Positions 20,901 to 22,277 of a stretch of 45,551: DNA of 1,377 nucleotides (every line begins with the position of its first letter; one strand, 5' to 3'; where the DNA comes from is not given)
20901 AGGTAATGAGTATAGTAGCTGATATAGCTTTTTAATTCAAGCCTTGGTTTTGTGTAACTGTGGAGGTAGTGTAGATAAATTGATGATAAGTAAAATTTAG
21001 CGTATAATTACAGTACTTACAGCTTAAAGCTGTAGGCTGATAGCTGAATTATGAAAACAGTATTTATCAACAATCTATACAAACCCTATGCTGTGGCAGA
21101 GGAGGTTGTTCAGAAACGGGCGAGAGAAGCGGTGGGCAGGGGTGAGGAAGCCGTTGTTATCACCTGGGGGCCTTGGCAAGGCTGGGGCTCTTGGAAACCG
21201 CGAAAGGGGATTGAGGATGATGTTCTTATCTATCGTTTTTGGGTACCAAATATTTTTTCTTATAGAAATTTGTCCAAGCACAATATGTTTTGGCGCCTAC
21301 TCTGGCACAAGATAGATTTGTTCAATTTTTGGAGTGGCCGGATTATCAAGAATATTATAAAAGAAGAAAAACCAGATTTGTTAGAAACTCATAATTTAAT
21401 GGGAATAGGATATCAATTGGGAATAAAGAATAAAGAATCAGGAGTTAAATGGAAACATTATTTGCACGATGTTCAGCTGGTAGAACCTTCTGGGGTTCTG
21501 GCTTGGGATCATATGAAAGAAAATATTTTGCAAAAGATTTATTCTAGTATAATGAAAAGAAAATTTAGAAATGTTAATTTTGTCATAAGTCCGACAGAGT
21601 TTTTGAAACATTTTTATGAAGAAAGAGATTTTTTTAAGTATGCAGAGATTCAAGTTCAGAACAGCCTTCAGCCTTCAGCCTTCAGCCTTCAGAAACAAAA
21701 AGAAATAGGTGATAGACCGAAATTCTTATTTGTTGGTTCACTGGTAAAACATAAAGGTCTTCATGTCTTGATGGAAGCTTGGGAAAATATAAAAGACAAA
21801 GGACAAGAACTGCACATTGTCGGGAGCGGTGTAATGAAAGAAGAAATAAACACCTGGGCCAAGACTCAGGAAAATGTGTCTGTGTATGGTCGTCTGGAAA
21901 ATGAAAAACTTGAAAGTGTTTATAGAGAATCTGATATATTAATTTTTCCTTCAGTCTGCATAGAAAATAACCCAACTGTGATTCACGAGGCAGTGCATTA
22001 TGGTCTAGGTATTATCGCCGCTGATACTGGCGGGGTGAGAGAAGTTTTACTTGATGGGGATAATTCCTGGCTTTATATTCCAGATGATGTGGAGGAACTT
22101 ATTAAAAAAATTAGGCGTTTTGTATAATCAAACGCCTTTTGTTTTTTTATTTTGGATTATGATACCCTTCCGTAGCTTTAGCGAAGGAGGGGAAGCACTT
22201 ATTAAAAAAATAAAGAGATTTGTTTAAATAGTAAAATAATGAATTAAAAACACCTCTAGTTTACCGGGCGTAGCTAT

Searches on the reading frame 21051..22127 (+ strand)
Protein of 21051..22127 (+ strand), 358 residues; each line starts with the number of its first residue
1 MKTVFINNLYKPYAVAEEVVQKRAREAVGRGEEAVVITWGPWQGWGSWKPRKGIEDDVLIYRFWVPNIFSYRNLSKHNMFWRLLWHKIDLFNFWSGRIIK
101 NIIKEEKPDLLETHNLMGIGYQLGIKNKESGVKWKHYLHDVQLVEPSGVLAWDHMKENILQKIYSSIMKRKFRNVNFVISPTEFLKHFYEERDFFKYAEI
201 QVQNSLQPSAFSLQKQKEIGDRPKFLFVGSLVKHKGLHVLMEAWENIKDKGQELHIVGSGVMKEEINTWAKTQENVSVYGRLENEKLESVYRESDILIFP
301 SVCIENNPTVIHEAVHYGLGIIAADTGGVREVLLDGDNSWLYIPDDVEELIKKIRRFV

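Call 8: search_protein_families(library=pfam, proteins=[window:21051-22127:+], max_evalue=0.01)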
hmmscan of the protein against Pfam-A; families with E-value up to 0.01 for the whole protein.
window:21051-22127:+ (358 aa): 4 families
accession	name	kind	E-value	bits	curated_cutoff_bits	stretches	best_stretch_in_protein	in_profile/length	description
PF00534.26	Glycos_transf_1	-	8.7e-28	97.4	26.4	1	214-357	7-155/172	Glycosyl transferases group 1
PF13692.12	Glyco_trans_1_4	-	1.5e-26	93.8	27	1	222-357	1-139/142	Glycosyl transferases group 1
PF13439.12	Glyco_transf_4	-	5.2e-07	30.3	28.5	1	82-196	47-155/170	Glycosyltransferase Family 4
PF13579.12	Glyco_trans_4_4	-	1.7e-05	25.6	29.7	1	18-192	5-145/158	Glycosyl transferase 4-like domain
